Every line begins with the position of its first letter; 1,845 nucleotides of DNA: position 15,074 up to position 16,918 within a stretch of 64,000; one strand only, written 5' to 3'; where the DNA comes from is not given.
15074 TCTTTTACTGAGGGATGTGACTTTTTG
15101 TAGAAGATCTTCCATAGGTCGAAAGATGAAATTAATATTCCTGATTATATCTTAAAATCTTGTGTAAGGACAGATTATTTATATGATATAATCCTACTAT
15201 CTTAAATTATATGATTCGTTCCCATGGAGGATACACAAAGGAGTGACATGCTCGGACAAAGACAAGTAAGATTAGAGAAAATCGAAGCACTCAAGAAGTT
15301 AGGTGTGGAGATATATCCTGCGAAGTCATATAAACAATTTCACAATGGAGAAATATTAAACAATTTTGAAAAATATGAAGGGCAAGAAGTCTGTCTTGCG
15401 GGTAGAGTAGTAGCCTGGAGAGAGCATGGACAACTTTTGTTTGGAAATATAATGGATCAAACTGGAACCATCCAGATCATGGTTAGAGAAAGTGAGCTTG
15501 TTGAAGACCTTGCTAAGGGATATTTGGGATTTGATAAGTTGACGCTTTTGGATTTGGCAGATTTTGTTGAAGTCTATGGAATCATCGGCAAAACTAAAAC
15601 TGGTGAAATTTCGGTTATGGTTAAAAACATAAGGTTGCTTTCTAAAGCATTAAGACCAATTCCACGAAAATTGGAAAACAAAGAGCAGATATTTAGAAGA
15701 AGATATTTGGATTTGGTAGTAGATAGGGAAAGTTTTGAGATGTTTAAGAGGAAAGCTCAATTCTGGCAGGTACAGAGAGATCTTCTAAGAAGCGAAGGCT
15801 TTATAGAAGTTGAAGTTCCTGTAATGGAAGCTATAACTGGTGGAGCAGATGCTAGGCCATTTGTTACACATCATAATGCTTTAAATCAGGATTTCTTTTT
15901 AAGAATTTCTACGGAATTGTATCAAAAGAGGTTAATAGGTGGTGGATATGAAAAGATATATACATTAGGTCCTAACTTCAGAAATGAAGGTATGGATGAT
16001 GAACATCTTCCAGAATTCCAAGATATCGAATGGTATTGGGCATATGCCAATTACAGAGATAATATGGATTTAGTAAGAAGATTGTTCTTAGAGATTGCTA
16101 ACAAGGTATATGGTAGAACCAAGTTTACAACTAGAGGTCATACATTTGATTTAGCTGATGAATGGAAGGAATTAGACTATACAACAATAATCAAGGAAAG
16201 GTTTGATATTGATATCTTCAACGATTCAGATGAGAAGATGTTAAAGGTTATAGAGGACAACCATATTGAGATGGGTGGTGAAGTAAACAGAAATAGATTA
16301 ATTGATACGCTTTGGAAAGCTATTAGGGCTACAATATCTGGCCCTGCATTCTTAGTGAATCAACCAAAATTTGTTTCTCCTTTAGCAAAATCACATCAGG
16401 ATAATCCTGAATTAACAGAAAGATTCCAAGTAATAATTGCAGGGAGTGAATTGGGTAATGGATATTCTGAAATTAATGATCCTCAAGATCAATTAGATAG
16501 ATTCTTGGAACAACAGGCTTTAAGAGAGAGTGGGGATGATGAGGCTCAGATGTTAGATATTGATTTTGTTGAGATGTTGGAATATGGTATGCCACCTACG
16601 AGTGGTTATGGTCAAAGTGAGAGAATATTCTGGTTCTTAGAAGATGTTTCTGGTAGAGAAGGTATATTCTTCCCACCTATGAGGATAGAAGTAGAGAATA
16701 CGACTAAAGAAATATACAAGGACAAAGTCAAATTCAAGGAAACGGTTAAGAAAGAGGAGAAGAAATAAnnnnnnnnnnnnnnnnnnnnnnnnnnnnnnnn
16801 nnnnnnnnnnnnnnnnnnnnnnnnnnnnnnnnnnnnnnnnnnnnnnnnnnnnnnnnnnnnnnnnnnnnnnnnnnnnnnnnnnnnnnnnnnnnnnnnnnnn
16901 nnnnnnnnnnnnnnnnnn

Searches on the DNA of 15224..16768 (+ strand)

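Call 41: search_rna_families(sources=[L002, L005, L011, L016, L017, L020, L031, L004], threshold=evalue, max_evalue=1)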
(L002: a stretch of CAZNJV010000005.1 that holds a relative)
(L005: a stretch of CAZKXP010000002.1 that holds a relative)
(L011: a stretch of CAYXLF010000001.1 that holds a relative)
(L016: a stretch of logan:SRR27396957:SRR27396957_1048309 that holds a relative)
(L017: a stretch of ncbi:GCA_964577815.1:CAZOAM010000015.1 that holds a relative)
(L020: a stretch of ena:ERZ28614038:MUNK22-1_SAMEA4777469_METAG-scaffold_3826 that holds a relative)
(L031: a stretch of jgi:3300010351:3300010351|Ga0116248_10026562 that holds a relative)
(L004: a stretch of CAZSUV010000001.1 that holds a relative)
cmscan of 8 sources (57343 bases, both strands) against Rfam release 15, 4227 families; matches with E-value up to 1: 12.
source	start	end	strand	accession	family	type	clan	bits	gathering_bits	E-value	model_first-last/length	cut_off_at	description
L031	1207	1279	-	RF00005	tRNA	Gene; tRNA;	CL00001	71.9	29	8.2e-14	1-71/71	no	tRNA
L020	1473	1543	-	RF00005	tRNA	Gene; tRNA;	CL00001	70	29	2.8e-13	1-71/71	no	tRNA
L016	2222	2295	-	RF00005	tRNA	Gene; tRNA;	CL00001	69.8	29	3.2e-13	1-71/71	no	tRNA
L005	5630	5701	-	RF00005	tRNA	Gene; tRNA;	CL00001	66.4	29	2.7e-12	1-71/71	no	tRNA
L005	1061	1132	+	RF00005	tRNA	Gene; tRNA;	CL00001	63.6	29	1.6e-11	1-71/71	no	tRNA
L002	5619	5692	-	RF00005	tRNA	Gene; tRNA;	CL00001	63.2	29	2.1e-11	1-71/71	no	tRNA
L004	704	775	+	RF00005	tRNA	Gene; tRNA;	CL00001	60.6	29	1.1e-10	1-71/71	no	tRNA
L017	2196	2266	-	RF00005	tRNA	Gene; tRNA;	CL00001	49.2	29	1.4e-07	1-71/71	no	tRNA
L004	5638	5708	-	RF00005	tRNA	Gene; tRNA;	CL00001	43.8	29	4.5e-06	1-71/71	no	tRNA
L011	5687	5758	-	RF00005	tRNA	Gene; tRNA;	CL00001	29.8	29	0.033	1-71/71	no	tRNA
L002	5618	5692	+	RF04354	Plastid-ycf2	Cis-reg;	-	29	65.7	0.061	1-75/75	no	Plastid-ycf2 5UTR RNA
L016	1932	1999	-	RF00005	tRNA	Gene; tRNA;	CL00001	26.8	29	0.22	1-71/71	no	tRNA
